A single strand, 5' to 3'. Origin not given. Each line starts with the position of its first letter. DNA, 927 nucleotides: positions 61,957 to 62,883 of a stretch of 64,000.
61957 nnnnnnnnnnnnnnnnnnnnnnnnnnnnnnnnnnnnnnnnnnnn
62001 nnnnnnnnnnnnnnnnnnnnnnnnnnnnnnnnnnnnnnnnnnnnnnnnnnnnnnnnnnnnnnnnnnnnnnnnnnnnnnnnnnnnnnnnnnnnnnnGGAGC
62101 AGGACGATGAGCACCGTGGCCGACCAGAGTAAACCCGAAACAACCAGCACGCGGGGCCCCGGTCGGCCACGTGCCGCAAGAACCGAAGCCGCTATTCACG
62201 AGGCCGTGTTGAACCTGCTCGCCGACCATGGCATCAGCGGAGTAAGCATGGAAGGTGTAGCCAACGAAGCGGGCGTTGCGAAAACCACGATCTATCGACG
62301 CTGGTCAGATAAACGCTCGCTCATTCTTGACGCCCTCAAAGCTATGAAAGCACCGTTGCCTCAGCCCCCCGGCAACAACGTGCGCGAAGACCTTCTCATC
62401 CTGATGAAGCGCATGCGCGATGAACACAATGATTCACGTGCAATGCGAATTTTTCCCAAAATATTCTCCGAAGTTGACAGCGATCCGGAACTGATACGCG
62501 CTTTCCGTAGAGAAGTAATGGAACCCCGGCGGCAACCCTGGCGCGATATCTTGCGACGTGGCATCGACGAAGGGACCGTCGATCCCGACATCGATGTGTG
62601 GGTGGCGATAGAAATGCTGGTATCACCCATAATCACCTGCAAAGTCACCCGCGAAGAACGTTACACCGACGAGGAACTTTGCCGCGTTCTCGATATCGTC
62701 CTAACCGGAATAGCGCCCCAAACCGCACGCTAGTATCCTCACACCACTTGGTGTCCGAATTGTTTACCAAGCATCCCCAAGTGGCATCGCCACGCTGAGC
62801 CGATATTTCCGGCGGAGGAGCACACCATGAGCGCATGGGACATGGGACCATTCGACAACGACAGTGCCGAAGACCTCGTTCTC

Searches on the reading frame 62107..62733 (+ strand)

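Call 50: search_protein_families(library=pfam, proteins=[window:62107-62733:+])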
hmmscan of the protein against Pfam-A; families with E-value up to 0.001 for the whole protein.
window:62107-62733:+ (208 aa): 2 families
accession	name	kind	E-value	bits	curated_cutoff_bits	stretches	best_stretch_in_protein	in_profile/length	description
PF16859.10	TetR_C_11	-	2.5e-22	79.8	32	1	90-197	5-112/113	Tetracyclin repressor-like, C-terminal domain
PF00440.29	TetR_N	-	1.9e-11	44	24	1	32-74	3-45/47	Bacterial regulatory proteins, tetR family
